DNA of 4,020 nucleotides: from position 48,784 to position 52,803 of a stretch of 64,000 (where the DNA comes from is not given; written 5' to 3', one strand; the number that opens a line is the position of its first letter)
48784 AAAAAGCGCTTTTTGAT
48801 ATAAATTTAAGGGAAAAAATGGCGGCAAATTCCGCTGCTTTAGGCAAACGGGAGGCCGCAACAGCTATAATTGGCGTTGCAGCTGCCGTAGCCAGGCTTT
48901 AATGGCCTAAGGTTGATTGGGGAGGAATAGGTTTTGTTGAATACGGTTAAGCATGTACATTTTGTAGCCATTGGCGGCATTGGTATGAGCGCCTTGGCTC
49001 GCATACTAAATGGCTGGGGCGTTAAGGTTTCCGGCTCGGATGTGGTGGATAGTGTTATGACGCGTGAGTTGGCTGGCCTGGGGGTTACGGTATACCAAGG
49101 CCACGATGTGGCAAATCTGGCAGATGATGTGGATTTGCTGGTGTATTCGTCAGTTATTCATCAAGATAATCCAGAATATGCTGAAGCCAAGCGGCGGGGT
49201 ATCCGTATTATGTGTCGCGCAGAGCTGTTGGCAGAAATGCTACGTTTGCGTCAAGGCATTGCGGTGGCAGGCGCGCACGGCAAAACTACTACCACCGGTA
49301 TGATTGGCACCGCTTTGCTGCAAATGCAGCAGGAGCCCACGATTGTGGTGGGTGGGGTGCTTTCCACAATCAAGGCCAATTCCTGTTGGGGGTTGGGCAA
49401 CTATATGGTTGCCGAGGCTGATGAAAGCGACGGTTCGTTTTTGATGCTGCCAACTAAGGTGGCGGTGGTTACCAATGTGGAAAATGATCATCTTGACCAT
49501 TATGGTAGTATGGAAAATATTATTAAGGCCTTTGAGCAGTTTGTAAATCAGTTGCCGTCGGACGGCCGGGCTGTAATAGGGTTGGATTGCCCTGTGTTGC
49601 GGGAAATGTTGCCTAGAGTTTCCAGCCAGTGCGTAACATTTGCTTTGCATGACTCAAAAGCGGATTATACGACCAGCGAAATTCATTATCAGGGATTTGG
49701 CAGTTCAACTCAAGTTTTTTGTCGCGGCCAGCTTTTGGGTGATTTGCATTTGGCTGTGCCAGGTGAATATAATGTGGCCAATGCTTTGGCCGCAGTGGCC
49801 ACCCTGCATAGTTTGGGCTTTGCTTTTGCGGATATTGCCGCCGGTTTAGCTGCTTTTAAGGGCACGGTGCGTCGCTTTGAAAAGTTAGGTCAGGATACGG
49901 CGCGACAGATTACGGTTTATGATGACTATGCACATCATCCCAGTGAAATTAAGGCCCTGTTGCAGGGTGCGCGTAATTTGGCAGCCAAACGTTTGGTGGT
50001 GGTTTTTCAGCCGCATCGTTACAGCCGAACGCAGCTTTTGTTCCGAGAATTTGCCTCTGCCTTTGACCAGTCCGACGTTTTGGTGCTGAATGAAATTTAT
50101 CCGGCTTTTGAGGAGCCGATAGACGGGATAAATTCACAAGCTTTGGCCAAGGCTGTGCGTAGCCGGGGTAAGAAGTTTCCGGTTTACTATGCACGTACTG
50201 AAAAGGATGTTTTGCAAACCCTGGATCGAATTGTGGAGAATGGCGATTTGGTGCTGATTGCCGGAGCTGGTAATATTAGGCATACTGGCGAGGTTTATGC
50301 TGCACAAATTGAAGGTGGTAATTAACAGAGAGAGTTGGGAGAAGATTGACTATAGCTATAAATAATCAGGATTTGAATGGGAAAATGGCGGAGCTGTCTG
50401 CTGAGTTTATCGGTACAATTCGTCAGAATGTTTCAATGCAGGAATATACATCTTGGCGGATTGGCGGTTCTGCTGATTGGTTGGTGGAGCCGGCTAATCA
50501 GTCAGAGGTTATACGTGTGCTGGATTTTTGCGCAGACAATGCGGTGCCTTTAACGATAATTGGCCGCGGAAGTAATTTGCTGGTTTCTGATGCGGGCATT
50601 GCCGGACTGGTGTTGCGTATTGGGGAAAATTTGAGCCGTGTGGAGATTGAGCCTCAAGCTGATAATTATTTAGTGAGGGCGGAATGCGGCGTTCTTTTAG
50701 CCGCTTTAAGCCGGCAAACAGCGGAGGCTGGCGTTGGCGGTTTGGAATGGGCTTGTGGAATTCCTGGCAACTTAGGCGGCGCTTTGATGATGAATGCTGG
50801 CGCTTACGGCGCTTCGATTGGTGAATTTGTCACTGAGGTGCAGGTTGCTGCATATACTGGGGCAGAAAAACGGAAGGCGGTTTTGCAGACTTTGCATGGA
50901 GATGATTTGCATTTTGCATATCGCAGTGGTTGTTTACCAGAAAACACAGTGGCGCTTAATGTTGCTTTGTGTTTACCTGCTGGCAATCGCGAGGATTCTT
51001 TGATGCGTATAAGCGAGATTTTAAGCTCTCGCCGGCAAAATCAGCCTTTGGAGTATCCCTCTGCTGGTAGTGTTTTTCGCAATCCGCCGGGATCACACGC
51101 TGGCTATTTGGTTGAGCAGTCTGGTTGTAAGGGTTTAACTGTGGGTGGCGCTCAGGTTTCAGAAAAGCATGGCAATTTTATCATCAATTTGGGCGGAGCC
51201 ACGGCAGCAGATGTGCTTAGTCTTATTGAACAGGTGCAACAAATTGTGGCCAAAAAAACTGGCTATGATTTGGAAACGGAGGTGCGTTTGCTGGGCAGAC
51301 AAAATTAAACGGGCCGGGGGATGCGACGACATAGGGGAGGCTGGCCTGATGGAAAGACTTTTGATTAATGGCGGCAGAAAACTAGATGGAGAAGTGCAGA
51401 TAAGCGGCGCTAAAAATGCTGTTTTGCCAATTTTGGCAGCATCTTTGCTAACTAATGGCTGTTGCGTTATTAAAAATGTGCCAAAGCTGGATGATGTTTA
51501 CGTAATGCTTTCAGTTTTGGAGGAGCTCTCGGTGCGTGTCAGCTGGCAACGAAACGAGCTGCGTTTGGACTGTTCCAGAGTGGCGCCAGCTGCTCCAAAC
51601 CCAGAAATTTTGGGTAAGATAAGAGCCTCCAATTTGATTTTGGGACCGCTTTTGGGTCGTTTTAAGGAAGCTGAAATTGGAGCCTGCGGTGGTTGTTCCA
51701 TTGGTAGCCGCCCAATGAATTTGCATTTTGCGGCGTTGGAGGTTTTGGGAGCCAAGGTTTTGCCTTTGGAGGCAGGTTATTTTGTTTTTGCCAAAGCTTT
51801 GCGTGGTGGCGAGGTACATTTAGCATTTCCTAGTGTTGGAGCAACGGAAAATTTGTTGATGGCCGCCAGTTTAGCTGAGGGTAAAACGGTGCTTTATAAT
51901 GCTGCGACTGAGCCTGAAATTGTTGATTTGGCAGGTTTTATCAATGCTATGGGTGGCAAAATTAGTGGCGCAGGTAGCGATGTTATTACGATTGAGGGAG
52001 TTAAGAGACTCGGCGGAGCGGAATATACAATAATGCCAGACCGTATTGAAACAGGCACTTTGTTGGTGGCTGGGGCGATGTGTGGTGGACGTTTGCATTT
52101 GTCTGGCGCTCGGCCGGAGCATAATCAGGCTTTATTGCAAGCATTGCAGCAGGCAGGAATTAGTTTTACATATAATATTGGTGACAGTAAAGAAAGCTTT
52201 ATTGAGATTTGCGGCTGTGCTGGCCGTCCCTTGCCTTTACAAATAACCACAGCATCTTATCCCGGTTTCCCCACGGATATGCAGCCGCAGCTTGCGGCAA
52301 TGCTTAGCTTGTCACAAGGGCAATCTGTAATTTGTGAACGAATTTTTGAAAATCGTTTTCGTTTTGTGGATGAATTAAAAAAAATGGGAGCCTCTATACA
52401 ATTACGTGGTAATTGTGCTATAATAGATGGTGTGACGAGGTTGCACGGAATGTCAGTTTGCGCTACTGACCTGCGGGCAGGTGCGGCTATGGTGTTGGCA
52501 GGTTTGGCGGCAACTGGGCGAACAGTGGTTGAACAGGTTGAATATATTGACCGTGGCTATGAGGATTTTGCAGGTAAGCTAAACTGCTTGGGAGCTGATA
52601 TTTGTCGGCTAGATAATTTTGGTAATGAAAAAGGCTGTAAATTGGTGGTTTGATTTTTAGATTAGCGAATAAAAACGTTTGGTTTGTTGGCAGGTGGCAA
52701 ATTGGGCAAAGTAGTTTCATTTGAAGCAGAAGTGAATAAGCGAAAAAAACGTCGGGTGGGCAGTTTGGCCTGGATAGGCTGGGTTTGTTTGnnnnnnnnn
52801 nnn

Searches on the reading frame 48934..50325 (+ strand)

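Call 61: search_protein_families(library=pfam, proteins=[window:48934-50325:+], max_evalue=0.00001)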
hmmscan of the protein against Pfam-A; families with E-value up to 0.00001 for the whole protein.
window:48934-50325:+ (463 aa): 3 families
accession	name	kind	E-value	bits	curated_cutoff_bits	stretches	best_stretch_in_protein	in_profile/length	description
PF08245.18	Mur_ligase_M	-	4.1e-30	105.7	24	1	111-290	1-199/200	Mur ligase middle domain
PF01225.30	Mur_ligase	-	1.7e-24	86.4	21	1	7-105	1-93/95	Mur ligase family, catalytic domain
PF02875.26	Mur_ligase_C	-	1.7e-21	77.8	28.4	1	313-446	1-127/127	Mur ligase, glutamate ligase domain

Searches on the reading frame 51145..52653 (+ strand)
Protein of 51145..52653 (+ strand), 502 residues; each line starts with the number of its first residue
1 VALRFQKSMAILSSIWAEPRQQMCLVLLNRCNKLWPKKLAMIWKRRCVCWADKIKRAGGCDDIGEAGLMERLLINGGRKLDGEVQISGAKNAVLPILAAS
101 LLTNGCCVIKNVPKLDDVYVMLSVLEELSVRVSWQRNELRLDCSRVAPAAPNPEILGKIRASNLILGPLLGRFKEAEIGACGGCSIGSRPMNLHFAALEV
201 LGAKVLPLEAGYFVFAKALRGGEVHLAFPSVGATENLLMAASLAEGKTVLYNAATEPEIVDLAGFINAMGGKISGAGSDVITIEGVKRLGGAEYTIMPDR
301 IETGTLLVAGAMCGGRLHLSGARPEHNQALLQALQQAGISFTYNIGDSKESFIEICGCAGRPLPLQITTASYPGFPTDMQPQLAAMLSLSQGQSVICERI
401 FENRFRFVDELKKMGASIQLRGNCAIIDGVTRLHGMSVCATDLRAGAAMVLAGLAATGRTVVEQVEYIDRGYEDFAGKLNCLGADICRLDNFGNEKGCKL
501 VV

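Call 61: search_protein_families(library=pfam, proteins=[window:51145-52653:+], max_evalue=0.00001)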
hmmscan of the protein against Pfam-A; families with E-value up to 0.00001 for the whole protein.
window:51145-52653:+ (502 aa): 1 family
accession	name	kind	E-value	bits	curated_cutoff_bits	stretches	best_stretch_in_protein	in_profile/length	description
PF00275.25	EPSP_synthase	-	4.9e-91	306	22.8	1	75-479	2-417/417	EPSP synthase (3-phosphoshikimate 1-carboxyvinyltransferase)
